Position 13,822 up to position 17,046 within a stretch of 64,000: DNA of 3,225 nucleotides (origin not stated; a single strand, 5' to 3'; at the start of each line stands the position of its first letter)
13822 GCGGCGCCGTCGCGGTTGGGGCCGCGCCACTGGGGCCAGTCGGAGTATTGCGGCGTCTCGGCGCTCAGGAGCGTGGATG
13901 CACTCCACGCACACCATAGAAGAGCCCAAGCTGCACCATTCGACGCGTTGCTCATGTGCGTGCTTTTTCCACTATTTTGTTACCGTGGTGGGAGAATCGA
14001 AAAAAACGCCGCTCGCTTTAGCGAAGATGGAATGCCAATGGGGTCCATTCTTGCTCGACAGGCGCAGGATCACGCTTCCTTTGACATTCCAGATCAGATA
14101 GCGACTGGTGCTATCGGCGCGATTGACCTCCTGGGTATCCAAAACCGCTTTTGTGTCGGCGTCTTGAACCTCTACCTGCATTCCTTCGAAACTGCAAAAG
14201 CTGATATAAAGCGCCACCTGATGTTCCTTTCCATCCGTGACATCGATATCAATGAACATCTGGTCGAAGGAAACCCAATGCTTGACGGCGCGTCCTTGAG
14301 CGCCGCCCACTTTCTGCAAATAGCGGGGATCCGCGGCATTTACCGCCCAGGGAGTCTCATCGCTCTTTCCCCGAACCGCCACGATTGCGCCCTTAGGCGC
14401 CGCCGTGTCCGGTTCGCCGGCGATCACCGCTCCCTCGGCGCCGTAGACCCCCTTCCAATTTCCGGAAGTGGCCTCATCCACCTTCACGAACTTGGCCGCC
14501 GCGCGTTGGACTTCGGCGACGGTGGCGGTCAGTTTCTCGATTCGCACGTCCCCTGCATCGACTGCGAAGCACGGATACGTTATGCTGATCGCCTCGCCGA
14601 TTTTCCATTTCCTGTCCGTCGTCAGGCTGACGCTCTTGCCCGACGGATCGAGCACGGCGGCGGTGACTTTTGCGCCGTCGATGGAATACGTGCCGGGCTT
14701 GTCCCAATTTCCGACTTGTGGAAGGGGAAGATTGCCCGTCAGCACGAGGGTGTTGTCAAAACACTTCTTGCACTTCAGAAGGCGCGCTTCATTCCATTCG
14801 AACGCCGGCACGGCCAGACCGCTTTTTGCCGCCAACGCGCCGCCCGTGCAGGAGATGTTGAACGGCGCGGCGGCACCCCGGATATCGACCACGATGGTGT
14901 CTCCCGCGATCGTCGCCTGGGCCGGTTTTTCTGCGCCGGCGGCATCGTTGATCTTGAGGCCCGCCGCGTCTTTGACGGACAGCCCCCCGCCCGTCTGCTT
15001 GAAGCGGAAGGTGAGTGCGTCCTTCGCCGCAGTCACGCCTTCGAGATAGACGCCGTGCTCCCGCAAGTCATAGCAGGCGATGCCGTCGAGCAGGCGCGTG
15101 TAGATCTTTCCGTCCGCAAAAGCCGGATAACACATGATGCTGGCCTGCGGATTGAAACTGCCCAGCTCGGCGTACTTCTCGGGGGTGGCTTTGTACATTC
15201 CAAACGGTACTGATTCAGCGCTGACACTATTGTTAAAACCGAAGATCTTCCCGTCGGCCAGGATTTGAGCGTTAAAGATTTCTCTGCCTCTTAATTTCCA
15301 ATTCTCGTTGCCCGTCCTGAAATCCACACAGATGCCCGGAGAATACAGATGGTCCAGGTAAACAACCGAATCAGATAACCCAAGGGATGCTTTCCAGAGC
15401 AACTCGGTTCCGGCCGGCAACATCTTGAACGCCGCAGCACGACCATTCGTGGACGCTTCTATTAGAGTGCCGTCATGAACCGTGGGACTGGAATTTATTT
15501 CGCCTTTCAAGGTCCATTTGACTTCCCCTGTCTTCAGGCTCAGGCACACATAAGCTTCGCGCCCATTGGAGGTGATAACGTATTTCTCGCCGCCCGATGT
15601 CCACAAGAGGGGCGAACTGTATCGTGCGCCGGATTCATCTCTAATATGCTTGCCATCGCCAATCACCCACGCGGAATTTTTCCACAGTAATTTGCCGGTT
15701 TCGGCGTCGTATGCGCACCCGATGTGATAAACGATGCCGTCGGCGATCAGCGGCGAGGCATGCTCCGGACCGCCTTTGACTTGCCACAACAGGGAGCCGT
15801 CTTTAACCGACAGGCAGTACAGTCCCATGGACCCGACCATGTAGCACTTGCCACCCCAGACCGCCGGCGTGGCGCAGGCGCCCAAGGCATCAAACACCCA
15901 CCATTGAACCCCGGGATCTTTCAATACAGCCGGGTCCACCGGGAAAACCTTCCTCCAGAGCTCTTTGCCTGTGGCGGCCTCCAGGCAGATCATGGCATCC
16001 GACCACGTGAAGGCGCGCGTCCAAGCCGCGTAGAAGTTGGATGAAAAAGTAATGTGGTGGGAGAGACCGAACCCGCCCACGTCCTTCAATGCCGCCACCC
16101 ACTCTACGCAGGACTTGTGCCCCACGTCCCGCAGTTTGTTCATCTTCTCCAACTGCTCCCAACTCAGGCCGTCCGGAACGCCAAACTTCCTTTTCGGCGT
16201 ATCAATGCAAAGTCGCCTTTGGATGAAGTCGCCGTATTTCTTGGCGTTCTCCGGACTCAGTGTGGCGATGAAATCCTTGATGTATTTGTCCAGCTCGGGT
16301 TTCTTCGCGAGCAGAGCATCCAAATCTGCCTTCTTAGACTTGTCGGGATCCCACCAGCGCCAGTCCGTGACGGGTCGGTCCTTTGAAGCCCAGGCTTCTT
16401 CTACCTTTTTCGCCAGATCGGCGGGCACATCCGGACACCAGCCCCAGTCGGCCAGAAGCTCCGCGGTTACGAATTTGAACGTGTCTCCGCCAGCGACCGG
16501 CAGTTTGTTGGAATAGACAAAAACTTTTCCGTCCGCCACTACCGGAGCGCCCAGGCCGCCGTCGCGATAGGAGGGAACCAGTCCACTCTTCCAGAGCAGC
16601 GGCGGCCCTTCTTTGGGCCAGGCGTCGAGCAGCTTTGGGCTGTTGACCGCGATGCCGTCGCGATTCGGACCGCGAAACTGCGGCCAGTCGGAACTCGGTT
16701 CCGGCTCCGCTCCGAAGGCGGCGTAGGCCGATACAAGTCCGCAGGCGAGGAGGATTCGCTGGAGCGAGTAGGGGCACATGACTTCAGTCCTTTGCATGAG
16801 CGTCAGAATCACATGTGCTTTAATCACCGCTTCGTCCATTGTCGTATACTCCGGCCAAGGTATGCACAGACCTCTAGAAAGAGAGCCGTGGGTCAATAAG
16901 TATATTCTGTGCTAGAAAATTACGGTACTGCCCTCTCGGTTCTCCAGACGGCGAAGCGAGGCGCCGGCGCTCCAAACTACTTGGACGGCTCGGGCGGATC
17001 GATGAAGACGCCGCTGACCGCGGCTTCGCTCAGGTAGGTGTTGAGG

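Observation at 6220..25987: Tandem array of eight secreted PQQ-like beta-propeller paralogs occupying ~20 kb (31% of the window), alternating long and short architectures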

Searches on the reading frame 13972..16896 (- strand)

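Call 4: search_protein_families(library=pfam, proteins=[window:13972-16896:-], max_evalue=0.01)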
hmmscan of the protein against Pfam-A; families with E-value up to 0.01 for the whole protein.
window:13972-16896:- (974 aa): 2 families
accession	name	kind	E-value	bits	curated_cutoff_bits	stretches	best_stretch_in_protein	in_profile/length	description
PF13360.13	PQQ_2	-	7.3e-17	62.2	27.6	2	395-490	7-88/233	Outer membrane protein assembly factor BamB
PF13570.13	Beta-prop_ACSF4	-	2.2e-07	31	133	1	349-502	61-209/329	Beta-alanine-activating enzyme, beta-propeller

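Call 5: search_protein_families(library=ncbifam, proteins=[window:13972-16896:-], max_evalue=0.01)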
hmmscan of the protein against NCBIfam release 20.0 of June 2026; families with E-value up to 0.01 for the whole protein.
window:13972-16896:- (974 aa): 3 families
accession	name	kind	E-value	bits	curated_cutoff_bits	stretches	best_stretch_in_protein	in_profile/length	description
NF008351.0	PRK11138.1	equivalog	2.4e-08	32.9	423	1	395-493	83-178/394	outer membrane protein assembly factor BamB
TIGR03300.1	assembly_YfgL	equivalog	3.3e-05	22.8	285.2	0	437-491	105-161/377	outer membrane protein assembly factor BamB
NF041516.1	PA2928_fam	subfamily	0.004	16.6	70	0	382-463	60-127/376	PA2928 family protein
